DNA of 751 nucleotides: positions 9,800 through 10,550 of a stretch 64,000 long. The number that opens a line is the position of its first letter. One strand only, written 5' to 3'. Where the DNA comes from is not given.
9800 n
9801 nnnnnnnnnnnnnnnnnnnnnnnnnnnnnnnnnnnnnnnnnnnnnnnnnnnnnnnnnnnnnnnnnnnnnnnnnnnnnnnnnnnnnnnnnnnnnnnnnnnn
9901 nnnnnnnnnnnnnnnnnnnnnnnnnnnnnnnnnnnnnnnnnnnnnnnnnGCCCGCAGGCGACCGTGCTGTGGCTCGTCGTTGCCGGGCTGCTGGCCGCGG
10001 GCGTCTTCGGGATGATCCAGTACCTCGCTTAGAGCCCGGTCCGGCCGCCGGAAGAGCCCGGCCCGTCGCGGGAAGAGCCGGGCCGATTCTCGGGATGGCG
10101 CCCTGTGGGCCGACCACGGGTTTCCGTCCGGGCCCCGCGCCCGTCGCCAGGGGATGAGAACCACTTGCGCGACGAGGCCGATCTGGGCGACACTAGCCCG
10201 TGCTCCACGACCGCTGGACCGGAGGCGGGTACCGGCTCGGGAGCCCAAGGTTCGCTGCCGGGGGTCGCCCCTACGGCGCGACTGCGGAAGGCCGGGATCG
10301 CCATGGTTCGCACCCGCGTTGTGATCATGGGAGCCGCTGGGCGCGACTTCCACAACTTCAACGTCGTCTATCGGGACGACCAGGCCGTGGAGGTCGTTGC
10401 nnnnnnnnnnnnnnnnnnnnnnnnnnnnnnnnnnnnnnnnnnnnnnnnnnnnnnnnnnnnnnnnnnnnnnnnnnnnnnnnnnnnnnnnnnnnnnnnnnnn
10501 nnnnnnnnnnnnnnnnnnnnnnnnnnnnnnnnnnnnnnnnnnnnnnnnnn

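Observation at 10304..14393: cpgS-like P-loop protein operonic with ornithine carbamoyltransferase, carbamate kinase and an SDR, without arginine deiminase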

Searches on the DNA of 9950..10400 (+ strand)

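Call 60: search_rna_families(source=window, start=9950, end=10400, threshold=evalue, max_evalue=1)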
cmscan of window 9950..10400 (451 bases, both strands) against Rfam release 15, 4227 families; matches with E-value up to 1: 0.
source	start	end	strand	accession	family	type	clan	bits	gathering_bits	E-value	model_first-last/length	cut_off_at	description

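Call 103: search_rna_families(source=window, start=10120, end=10320, threshold=evalue, max_evalue=10, show_alignments=3)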
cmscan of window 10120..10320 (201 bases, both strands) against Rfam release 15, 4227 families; matches with E-value up to 10: 1.
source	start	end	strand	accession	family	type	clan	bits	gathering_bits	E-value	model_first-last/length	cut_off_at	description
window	10120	10190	-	RF02423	Bp1_781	Gene; sRNA;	-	7.4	80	6.9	1-80/230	3'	Burkholderia sRNA Bp1_Cand871_SIPHT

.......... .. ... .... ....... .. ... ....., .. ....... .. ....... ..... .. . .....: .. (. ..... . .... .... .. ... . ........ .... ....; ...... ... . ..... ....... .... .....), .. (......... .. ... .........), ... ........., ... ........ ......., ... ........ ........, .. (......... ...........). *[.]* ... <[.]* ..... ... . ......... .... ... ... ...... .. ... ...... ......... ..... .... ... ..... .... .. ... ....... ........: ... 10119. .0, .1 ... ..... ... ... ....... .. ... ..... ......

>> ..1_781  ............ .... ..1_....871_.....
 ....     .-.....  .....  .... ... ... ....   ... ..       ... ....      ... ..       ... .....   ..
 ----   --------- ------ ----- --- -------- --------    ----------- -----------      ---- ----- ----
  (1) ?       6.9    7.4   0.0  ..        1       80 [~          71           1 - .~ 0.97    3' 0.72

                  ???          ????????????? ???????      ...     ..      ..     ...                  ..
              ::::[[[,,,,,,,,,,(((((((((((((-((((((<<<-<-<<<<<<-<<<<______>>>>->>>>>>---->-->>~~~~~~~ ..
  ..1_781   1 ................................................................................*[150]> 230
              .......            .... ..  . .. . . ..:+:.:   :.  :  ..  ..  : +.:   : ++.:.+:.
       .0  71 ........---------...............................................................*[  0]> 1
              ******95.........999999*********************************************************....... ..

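Call 115: build_rna_model(alignment_id=A6)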
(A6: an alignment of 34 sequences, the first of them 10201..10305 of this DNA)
Model R1 built from alignment A6 (34 sequences, 114 columns); structure: RNAalifold consensus.
model positions 104; base pairs 23; branch points 1; effective number of sequences 1.31; information 0.589 bits per position. Calibrated on 0.2 Mb of random sequence (short: E-values are rough).
structure used (alignment columns):
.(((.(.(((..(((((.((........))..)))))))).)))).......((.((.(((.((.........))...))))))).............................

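Call 117: search_with_rna_model(model_id=R1, sources=[window, L001, L002, L003, L005, L006, L007, L008, L009, L010, L011, L012, L013, L014, L015, L016, L017, L018, L019, L020, L021, L022, L023, L024, L025, L026, L027, L028, L029, L030, L031, L032, L033, L034, L035, L036, L037, L038, L039, L040, L041, L042, L043, L044, L045, L046, L047, L048, L049, L050, L051, L052, L053, L054, L055, L056, L057, L058, L059, L060, L061, L062, L063, L064, L065, L066, L067, L068, L069, L070, L071, L072, L073, L074, L075, L076, L077, L078, L079, L080, L082], max_evalue=1)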
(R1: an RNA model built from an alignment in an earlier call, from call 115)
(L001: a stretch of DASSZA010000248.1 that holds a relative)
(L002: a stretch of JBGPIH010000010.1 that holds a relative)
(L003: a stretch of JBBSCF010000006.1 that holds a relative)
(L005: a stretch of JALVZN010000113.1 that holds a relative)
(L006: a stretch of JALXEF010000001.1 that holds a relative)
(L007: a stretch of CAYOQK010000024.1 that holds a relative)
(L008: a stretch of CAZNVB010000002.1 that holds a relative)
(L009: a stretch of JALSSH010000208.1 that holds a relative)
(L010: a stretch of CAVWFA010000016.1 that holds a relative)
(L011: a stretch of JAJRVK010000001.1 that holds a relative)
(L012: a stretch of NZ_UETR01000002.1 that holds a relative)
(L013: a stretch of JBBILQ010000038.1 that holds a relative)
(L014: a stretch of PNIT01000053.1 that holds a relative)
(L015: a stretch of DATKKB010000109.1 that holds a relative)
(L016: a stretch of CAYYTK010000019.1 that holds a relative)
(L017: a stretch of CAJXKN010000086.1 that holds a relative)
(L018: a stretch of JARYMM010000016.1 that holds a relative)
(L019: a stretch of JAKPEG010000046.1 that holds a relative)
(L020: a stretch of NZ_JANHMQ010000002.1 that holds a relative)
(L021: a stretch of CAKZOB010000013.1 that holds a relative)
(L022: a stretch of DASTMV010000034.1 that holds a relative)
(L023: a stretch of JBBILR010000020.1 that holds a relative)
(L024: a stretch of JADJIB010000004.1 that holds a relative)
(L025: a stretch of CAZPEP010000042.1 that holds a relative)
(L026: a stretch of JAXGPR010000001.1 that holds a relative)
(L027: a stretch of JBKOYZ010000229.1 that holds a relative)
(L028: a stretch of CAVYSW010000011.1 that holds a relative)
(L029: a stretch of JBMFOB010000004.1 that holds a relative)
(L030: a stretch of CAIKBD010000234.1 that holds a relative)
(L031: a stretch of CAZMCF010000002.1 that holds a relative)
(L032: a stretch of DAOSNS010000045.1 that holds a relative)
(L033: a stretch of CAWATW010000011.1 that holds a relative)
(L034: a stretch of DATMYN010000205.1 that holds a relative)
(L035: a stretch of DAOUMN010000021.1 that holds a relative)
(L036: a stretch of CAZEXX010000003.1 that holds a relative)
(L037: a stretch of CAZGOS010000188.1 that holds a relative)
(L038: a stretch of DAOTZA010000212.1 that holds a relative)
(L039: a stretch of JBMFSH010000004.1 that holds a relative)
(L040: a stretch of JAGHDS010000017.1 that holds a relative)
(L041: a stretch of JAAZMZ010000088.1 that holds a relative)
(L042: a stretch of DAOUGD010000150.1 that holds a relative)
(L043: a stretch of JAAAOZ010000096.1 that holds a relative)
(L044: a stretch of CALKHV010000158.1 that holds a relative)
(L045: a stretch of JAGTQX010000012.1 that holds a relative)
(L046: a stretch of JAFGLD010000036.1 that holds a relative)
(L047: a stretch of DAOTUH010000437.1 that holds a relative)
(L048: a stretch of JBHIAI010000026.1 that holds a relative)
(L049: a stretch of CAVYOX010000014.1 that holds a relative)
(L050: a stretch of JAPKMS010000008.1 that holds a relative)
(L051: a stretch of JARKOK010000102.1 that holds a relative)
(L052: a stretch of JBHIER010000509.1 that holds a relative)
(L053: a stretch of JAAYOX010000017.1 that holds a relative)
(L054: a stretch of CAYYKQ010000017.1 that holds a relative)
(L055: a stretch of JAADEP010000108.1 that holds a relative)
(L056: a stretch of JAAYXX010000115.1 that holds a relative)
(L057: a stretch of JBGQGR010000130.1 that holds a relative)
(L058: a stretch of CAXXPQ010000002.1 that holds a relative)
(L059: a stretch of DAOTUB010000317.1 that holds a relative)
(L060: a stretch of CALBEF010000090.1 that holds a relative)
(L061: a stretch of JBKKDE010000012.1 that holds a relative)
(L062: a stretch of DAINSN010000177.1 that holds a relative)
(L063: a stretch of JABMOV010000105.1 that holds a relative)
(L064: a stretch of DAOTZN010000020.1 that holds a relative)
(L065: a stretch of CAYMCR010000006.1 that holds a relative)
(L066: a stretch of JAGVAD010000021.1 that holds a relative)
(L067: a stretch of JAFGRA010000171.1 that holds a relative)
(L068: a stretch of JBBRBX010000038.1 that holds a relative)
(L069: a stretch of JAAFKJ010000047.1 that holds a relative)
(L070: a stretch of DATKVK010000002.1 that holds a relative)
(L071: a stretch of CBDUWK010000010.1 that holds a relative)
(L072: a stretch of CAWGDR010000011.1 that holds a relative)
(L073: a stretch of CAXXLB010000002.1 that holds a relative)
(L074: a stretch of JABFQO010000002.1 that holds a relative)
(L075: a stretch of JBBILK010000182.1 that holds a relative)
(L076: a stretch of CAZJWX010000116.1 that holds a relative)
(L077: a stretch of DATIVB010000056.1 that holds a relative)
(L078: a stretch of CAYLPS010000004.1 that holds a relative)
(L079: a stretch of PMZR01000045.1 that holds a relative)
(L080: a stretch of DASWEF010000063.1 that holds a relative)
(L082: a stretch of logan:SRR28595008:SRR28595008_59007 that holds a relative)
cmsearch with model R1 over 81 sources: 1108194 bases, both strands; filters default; matches with E-value up to 1: 1.
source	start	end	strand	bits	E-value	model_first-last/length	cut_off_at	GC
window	10201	10305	+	111.7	8.6e-20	1-104/104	no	0.74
